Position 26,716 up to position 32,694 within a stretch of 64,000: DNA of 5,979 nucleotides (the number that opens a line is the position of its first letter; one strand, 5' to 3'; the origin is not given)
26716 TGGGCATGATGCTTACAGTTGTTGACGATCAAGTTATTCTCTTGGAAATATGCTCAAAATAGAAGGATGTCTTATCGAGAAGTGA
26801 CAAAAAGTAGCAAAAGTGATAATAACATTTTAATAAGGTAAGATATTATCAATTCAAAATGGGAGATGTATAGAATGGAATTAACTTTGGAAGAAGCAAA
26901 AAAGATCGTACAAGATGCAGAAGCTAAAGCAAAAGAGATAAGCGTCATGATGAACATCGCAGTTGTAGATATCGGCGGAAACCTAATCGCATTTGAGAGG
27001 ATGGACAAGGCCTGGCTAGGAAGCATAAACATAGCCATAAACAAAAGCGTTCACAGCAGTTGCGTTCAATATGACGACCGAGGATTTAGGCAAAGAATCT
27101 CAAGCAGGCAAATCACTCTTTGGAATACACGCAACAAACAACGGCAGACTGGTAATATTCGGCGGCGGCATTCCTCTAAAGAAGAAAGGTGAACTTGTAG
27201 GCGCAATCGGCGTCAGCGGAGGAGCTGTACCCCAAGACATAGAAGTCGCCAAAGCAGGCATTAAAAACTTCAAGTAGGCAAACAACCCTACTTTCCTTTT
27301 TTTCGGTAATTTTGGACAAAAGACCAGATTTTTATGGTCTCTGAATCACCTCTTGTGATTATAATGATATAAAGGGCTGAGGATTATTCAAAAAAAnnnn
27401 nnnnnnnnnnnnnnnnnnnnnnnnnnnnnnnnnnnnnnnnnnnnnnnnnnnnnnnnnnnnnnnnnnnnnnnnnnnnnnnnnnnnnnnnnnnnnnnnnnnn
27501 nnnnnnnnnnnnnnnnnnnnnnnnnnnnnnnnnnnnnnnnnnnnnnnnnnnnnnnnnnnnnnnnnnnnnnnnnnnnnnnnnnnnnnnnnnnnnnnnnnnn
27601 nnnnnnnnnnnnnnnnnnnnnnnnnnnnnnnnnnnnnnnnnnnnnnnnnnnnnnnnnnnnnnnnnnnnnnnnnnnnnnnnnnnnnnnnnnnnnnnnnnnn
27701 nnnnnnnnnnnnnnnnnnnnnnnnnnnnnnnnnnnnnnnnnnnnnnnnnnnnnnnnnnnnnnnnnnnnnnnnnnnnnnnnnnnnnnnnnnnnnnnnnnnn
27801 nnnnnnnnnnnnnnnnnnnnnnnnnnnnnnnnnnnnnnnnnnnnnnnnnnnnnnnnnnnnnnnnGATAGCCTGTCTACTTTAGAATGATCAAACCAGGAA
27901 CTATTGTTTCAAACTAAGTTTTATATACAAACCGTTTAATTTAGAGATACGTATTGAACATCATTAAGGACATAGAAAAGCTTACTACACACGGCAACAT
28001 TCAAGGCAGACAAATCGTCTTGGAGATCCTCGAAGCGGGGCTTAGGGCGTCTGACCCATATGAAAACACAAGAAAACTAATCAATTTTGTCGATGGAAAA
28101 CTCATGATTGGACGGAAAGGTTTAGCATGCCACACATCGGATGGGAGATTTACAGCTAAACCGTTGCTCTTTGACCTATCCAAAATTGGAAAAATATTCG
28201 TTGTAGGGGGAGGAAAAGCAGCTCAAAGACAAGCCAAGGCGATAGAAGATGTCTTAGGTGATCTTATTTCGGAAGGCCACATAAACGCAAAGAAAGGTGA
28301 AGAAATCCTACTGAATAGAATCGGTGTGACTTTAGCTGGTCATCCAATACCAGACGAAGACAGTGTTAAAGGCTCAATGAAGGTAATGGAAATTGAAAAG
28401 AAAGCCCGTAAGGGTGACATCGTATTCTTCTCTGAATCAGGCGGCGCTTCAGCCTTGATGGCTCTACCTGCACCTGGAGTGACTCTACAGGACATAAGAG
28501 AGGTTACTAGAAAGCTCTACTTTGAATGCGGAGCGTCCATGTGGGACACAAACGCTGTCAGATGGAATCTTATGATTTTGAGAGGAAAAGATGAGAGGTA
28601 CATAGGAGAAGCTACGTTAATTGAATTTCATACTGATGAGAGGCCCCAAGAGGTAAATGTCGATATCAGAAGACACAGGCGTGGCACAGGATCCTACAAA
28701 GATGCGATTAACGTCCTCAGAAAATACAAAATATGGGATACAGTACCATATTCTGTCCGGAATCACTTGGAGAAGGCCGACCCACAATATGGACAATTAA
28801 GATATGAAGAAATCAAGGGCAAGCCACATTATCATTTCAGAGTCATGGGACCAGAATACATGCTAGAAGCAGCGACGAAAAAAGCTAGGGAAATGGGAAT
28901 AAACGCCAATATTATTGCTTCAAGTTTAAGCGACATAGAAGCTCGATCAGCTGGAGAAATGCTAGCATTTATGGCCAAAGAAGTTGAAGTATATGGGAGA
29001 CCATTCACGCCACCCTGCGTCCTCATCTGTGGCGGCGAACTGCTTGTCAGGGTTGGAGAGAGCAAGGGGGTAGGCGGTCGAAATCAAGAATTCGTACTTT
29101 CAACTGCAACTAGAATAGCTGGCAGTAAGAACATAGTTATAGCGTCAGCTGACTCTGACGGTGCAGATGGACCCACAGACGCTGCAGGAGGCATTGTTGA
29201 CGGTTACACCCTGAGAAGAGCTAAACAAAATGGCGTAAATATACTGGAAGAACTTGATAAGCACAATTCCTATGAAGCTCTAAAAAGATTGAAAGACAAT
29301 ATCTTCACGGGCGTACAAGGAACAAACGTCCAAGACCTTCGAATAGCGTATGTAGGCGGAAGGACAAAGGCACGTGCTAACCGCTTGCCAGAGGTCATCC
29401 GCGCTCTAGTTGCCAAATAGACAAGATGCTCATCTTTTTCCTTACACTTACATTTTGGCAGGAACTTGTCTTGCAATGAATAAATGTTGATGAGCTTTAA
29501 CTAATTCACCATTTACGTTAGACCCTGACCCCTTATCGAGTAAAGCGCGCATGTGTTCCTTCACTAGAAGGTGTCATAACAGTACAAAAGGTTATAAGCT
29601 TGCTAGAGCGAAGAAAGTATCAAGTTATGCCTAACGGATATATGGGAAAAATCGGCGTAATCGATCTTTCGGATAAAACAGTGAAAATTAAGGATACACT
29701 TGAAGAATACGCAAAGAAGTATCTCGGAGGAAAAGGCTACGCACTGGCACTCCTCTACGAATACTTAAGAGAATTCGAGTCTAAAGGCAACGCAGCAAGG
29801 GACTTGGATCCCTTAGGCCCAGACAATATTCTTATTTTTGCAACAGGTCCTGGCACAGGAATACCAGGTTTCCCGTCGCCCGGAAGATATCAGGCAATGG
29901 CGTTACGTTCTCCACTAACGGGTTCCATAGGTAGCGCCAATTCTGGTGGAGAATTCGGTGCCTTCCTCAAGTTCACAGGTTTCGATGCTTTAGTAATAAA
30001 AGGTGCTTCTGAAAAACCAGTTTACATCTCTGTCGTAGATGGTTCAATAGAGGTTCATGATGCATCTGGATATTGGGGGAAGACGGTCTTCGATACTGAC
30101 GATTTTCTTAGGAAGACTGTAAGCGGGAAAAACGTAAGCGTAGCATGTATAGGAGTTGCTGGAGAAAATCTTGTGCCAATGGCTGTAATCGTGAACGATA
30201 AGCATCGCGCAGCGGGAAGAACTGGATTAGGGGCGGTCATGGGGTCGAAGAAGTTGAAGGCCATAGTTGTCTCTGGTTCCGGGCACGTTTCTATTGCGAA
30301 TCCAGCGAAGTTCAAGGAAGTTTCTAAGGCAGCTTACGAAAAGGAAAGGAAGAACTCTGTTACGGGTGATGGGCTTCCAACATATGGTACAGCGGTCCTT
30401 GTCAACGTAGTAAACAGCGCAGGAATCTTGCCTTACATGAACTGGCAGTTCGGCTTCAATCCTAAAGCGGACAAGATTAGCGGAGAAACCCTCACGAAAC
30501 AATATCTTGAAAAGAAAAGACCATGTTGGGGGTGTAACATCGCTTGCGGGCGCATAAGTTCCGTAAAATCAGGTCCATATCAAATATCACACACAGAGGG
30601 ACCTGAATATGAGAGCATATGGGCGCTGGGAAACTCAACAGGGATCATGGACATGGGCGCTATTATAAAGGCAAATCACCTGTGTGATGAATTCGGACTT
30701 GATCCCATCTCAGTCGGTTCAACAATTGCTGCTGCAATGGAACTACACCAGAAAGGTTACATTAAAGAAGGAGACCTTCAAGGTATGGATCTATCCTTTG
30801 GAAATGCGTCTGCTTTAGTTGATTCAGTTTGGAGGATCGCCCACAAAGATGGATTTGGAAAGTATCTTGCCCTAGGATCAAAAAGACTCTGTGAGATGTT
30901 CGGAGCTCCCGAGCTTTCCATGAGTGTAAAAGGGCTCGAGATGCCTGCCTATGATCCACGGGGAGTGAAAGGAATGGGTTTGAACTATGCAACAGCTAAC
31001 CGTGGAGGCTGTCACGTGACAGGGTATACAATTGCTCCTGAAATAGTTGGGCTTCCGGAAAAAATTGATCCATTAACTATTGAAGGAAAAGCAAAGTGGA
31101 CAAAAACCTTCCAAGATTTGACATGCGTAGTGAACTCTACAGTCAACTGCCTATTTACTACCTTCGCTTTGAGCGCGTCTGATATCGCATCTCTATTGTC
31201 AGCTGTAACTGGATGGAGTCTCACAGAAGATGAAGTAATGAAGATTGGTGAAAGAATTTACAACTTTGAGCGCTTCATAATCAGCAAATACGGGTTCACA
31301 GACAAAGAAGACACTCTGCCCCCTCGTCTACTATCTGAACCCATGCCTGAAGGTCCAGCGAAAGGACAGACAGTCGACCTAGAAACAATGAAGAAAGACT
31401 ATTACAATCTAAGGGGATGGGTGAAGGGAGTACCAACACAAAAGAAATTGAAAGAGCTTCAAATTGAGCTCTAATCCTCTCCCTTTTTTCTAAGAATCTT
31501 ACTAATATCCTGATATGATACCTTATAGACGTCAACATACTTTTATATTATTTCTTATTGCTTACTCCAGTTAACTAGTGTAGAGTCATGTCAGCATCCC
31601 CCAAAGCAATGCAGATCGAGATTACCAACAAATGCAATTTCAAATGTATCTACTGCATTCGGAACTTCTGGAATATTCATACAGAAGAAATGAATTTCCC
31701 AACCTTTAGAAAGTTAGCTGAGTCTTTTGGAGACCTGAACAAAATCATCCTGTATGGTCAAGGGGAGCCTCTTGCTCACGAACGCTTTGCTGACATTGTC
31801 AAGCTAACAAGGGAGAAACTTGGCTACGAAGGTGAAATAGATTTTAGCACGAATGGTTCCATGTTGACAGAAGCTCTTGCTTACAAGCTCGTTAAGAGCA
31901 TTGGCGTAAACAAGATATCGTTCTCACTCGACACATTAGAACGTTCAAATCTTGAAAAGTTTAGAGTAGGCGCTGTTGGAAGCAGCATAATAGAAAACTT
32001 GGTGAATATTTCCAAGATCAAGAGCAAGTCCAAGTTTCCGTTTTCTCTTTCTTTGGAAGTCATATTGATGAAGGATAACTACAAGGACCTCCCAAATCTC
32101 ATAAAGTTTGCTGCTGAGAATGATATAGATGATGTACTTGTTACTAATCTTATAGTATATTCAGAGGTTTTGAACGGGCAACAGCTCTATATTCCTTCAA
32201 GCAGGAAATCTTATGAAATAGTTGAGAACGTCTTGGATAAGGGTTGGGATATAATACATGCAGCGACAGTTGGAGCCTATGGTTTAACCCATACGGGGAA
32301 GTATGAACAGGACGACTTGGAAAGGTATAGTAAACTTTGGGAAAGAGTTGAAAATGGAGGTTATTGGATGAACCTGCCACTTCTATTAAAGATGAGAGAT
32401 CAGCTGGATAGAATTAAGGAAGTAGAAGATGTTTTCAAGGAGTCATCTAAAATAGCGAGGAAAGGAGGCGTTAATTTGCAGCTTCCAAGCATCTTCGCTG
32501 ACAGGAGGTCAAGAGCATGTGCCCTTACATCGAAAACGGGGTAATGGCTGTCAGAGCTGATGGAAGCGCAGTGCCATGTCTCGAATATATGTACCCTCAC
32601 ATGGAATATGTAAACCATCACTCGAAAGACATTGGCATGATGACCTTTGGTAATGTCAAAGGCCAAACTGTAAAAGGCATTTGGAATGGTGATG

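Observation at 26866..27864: STAY-GREEN (Mg-dechelatase family) homolog in an archaeal, apparently non-phototrophic context, next to a GlcG/HbpS-like tetrapyrrole-binding family gene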

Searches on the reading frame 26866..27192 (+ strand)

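Call 3: search_protein_families(library=pfam, proteins=[window:26866-27192:+], max_evalue=0.01)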
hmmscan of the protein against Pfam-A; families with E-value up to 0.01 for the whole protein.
window:26866-27192:+ (108 aa): 1 family
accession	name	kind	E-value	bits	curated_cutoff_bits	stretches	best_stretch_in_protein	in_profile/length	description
PF03928.20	HbpS-like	-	8.6e-16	58.6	25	1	6-79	1-74/128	Haem degrading protein HbpS-like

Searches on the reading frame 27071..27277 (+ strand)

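Call 3: search_protein_families(library=pfam, proteins=[window:27071-27277:+], max_evalue=0.01)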
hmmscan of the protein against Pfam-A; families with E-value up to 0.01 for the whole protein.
window:27071-27277:+ (68 aa): 1 family
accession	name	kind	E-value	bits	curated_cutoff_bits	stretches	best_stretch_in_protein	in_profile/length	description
PF03928.20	HbpS-like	-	3e-17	63.3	25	1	1-64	64-127/128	Haem degrading protein HbpS-like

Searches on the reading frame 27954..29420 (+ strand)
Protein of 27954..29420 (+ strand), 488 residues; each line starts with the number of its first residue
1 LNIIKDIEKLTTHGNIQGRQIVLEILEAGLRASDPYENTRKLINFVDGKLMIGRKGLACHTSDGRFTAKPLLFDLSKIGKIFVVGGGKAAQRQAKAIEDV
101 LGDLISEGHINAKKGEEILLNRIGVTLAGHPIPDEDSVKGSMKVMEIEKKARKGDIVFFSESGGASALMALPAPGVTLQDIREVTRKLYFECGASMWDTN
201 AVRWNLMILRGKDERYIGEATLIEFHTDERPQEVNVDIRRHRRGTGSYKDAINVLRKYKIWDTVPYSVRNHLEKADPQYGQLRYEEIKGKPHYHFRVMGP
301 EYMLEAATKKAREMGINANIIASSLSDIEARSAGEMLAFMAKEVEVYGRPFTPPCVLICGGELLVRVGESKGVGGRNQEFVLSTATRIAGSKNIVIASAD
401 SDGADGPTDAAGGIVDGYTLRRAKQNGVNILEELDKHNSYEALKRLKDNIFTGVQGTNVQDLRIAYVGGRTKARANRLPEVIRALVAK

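Call 3: search_protein_families(library=pfam, proteins=[window:27954-29420:+], max_evalue=0.01)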
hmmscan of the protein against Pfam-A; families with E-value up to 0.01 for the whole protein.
window:27954-29420:+ (488 aa): 2 families
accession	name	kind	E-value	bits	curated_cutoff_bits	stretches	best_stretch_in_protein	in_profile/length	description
PF13660.11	DUF4147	-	7.1e-36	124.3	23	1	23-210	3-169/234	Domain of unknown function (DUF4147)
PF05161.18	MOFRL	-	2.4e-32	111.7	28.3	1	355-461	1-106/106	MOFRL family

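Call 72: search_protein_families(library=ncbifam, proteins=[window:27954-29420:+], max_evalue=0.00001)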
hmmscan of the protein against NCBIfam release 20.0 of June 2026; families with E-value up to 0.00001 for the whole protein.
window:27954-29420:+ (488 aa): 2 families
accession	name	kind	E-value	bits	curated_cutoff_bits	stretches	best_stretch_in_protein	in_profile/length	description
NF041176.1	GlyK_Thmprot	equivalog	9.2e-38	130.6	550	2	310-464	245-393/397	glycerate 2-kinase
NF040791.1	gly_kin_Thpl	equivalog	7.1e-32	111.1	670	2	355-464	308-409/410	glycerate 2-kinase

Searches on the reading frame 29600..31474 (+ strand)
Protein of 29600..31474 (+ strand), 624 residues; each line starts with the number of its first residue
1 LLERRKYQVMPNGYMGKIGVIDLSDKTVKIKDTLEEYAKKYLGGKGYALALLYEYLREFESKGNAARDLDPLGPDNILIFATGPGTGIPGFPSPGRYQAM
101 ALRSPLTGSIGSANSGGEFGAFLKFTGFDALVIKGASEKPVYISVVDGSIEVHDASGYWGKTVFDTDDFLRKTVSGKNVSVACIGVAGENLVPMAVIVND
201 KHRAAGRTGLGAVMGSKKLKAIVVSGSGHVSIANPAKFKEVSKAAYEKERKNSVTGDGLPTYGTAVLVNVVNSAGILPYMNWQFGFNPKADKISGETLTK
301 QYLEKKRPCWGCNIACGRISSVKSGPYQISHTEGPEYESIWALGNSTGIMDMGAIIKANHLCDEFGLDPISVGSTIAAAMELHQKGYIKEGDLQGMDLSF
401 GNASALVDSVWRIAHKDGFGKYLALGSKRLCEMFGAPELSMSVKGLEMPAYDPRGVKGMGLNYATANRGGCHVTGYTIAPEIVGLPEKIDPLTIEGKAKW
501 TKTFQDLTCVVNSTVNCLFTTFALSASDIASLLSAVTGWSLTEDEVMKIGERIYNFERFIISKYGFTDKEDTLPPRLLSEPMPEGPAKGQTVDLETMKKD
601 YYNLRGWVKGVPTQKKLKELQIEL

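Call 3: search_protein_families(library=pfam, proteins=[window:29600-31474:+], max_evalue=0.01)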
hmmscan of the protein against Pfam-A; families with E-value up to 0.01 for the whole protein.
window:29600-31474:+ (624 aa): 2 families
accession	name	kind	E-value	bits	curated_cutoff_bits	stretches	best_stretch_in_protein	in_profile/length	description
PF01314.23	AFOR_C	-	7.2e-149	496.6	27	1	241-622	2-385/385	Aldehyde ferredoxin oxidoreductase, domains 2 & 3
PF02730.20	AFOR_N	-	2.7e-70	236.6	29.8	1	16-226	1-198/199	Aldehyde ferredoxin oxidoreductase, N-terminal domain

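Call 72: search_protein_families(library=ncbifam, proteins=[window:29600-31474:+], max_evalue=0.00001)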
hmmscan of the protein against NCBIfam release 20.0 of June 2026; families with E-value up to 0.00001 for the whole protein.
window:29600-31474:+ (624 aa): 2 families
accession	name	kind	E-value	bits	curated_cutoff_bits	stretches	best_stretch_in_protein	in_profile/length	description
NF007354.0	PRK09849.1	equivalog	1.2e-54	186.1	868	1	10-244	4-225/703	aldehyde ferredoxin oxidoreductase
NF040818.1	GAPOR_Arch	equivalog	7.2e-13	47.7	1300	1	61-146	37-119/654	glyceraldehyde-3-phosphate:ferredoxin oxidoreductase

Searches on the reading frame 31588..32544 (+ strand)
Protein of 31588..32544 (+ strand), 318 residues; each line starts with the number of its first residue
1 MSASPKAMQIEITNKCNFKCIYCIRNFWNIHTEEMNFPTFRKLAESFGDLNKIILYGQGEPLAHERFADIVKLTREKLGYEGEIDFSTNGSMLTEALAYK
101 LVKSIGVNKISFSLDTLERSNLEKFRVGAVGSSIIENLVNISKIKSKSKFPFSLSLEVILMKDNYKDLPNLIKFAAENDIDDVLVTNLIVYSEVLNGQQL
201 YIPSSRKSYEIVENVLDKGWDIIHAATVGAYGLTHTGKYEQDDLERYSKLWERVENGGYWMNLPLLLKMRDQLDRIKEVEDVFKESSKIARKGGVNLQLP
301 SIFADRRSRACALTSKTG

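Call 14: search_protein_families(library=pfam, proteins=[window:31588-32544:+], max_evalue=0.001)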
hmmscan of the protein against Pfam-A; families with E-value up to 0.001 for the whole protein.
window:31588-32544:+ (318 aa): 1 family
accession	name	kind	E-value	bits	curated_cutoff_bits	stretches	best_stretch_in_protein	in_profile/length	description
PF04055.27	Radical_SAM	-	3.5e-17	63.5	29.5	1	10-175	1-166/166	Radical SAM superfamily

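Call 72: search_protein_families(library=ncbifam, proteins=[window:31588-32544:+], max_evalue=0.00001)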
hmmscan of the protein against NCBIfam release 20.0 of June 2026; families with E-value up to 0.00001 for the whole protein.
window:31588-32544:+ (318 aa): 29 families (the best 25 are shown)
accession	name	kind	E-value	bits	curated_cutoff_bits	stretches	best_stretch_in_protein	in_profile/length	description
TIGR04311.1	rSAM_Geo_metal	subfamily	7.5e-48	163.6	400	1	5-313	2-311/423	radical SAM/SPASM family putative metalloenzyme maturase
TIGR04317.1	W_rSAM_matur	equivalog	4.7e-41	141.1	380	1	5-206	3-202/349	tungsten cofactor oxidoreductase radical SAM maturase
TIGR02666.1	moaA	equivalog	2.9e-20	72.5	284.05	1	7-181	11-186/336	GTP 3',8-cyclase MoaA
NF001199.0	PRK00164.2-1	equivalog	8.9e-19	67.8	231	1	7-180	13-180/308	GTP 3',8-cyclase MoaA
TIGR02668.1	moaA_archaeal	equivalog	3.1e-17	62.5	325.25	1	7-208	11-203/303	GTP 3',8-cyclase MoaA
TIGR04054.1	rSAM_NirJ1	equivalog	6.3e-15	54.7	650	1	10-193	40-214/387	putative heme d1 biosynthesis radical SAM protein NirJ1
TIGR04055.1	rSAM_NirJ2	equivalog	2.3e-14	53.7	500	1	11-177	5-163/326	putative heme d1 biosynthesis radical SAM protein NirJ2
TIGR04546.1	rSAM_ahbC_deAc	equivalog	3.2e-13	49.3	650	1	11-193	44-217/390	12,18-didecarboxysiroheme deacetylase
TIGR04545.1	rSAM_ahbD_hemeb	equivalog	2.1e-12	47.2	500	1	10-177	4-164/339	heme b synthase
NF033640.1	N_Twi_rSAM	subfamily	2.6e-12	46.5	170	1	4-288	109-396/398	twitch domain-containing radical SAM protein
NF050035.1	rSAM_WgK_link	exception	3.4e-12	46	650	1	3-183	6-179/367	radical SAM/SPASM peptide maturase WgkB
NF045702.1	rSAM_GDGT_ether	equivalog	9.2e-12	44.3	450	1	9-178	89-256/486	tetraether lipid synthase Tes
TIGR04051.1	rSAM_NirJ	equivalog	1.3e-11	44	515.45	1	12-220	8-207/354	heme d1 biosynthesis radical SAM protein NirJ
TIGR02109.1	PQQ_syn_pqqE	equivalog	5.4e-11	42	381.35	1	4-206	5-200/358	pyrroloquinoline quinone biosynthesis protein PqqE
TIGR04250.1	SCM_rSAM_ScmE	equivalog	3.2e-10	39.5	400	1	4-178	1-168/358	SynChlorMet cassette radical SAM/SPASM protein ScmE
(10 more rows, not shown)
